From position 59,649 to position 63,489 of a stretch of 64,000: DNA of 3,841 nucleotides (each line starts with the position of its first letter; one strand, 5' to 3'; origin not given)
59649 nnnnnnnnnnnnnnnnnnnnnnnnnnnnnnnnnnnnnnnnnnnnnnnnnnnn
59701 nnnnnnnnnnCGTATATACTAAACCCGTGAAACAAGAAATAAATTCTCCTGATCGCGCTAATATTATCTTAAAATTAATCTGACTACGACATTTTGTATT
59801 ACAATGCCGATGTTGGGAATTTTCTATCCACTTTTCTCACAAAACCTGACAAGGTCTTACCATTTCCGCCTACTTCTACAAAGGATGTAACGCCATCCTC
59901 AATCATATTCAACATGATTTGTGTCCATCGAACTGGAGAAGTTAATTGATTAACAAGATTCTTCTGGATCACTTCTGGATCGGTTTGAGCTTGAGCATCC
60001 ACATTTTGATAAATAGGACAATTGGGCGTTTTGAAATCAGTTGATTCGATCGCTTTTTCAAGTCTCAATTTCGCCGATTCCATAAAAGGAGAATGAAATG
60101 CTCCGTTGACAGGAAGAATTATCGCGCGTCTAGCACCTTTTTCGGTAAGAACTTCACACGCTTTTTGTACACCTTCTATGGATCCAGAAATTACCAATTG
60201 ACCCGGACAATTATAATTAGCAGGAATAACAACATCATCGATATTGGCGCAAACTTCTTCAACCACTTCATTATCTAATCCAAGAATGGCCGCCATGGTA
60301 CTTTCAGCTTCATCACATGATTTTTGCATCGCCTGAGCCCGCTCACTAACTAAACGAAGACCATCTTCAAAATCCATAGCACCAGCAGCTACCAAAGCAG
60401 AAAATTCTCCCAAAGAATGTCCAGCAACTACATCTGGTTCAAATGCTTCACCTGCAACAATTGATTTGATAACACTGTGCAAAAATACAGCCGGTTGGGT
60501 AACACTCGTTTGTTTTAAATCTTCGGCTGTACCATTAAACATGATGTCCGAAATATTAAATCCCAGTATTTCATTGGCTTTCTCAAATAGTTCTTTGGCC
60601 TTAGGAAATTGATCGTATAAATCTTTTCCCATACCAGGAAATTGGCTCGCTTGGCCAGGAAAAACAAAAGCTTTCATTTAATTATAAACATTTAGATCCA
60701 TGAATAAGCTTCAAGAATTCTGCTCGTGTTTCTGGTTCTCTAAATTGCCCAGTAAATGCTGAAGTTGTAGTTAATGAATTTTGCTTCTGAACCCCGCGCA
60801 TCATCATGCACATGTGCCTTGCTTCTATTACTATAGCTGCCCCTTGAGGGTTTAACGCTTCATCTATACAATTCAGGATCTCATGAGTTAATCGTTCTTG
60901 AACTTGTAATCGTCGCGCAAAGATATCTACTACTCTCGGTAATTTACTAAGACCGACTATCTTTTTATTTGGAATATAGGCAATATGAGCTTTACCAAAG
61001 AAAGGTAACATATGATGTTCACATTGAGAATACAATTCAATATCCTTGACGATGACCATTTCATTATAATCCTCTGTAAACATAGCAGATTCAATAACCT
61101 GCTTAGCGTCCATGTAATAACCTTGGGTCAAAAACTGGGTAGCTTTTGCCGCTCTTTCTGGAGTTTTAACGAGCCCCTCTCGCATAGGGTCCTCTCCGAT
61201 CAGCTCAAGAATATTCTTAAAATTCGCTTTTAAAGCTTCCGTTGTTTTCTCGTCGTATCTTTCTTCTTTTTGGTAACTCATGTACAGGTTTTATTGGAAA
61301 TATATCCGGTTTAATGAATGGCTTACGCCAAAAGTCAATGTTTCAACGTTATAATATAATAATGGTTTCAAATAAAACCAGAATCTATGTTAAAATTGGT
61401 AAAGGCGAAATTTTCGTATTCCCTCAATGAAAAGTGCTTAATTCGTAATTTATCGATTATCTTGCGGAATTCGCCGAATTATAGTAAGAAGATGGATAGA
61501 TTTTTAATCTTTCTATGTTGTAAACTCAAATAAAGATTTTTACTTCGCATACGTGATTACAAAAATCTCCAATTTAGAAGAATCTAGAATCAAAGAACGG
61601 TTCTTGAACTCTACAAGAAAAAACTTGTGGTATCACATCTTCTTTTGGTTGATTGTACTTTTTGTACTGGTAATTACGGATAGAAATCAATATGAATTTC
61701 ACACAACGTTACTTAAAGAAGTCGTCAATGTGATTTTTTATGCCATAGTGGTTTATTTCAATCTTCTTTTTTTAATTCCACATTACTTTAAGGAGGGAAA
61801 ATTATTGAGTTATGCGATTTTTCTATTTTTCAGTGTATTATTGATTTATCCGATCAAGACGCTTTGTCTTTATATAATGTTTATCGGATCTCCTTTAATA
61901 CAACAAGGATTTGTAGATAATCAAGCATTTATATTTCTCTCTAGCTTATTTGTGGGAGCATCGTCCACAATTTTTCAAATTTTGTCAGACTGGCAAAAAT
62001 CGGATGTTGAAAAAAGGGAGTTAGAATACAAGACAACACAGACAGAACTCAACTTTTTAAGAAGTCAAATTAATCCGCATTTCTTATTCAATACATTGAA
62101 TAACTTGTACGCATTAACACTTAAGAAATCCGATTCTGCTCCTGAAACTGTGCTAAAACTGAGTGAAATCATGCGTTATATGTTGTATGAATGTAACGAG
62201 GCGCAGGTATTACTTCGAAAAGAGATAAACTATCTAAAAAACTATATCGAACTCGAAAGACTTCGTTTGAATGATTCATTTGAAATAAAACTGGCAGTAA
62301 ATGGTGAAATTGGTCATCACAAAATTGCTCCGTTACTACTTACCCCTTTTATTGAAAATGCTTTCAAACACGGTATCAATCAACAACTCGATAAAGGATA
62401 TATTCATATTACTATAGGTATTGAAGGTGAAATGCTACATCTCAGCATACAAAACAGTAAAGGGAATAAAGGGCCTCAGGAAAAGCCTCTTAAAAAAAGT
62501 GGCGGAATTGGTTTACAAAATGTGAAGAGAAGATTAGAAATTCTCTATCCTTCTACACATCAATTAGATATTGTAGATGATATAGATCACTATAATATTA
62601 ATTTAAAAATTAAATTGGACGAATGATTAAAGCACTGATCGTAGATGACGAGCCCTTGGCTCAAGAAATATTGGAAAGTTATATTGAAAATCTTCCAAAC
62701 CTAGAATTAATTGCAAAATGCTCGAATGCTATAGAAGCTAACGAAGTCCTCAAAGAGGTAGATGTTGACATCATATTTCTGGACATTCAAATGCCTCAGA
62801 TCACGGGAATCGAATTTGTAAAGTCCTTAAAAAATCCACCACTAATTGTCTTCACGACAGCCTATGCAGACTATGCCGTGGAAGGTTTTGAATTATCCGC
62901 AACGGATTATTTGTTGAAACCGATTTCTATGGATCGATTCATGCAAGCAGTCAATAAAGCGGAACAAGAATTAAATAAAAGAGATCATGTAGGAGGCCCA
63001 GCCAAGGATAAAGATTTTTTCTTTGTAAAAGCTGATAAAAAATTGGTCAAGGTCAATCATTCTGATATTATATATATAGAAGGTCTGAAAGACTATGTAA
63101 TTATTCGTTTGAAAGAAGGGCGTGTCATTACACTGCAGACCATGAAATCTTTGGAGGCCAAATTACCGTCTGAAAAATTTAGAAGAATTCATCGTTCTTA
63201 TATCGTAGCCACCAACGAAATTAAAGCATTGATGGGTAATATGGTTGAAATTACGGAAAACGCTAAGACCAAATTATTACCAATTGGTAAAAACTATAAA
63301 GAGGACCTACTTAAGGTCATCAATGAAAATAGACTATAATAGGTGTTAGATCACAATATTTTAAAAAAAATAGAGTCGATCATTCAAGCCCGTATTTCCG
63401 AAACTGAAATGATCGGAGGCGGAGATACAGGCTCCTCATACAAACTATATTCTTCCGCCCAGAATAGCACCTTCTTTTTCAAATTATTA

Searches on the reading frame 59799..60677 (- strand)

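Call 102: search_protein_families(library=pfam, proteins=[window:59799-60677:-], max_evalue=0.001)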
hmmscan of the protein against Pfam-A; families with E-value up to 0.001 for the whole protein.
window:59799-60677:- (292 aa): 1 family
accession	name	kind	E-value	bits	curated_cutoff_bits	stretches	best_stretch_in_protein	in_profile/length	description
PF00698.26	Acyl_transf_1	-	1.5e-40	140.1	32.7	1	4-269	2-265/319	Acyl transferase domain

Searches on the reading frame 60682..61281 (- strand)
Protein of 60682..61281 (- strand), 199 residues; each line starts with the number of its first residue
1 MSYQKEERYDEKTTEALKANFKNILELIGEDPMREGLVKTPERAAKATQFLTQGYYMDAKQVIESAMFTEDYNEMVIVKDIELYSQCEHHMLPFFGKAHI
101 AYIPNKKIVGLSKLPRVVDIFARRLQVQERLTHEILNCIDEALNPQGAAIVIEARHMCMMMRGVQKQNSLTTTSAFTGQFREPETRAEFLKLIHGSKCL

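Call 104: search_protein_families(library=pfam, proteins=[window:60682-61281:-], max_evalue=0.01)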
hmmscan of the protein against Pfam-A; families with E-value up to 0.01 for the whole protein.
window:60682-61281:- (199 aa): 2 families
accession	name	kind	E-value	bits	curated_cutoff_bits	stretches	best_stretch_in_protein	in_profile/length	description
PF01227.27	GTP_cyclohydroI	-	1.3e-76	256.5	27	1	18-193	2-178/179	GTP cyclohydrolase I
PF14489.11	QueF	-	1.1e-05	26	27.3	1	93-150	1-58/81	QueF-like protein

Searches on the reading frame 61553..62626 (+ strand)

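Call 104: search_protein_families(library=pfam, proteins=[window:61553-62626:+], max_evalue=0.01)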
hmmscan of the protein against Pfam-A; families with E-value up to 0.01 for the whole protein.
window:61553-62626:+ (357 aa): 2 families
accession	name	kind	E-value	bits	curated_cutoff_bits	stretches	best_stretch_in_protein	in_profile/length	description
PF06580.19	His_kinase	-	1.6e-25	89.6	25.2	1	164-243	1-81/81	Histidine kinase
PF14501.12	HATPase_c_5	-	0.0023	18.2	22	1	265-329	12-80/102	GHKL domain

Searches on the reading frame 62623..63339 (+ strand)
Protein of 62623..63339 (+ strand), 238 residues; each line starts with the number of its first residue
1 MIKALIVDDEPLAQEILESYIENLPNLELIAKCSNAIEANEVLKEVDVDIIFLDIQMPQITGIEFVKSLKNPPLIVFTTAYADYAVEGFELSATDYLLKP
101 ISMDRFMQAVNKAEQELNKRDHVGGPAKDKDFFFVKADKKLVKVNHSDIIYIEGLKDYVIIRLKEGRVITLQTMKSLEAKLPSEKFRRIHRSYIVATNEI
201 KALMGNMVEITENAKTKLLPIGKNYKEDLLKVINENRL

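Call 104: search_protein_families(library=pfam, proteins=[window:62623-63339:+], max_evalue=0.01)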
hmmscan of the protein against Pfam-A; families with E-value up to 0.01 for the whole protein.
window:62623-63339:+ (238 aa): 3 families
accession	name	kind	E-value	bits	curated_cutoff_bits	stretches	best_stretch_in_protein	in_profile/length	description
PF00072.30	Response_reg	-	2.4e-22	79.6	30.2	1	5-111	2-111/111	Response regulator receiver domain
PF04397.21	LytTR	-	1.6e-17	64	22.6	1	140-232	2-96/98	LytTr DNA-binding domain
PF06822.17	DUF1235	-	0.0072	16.1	25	0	137-203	95-157/261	Protein of unknown function (DUF1235)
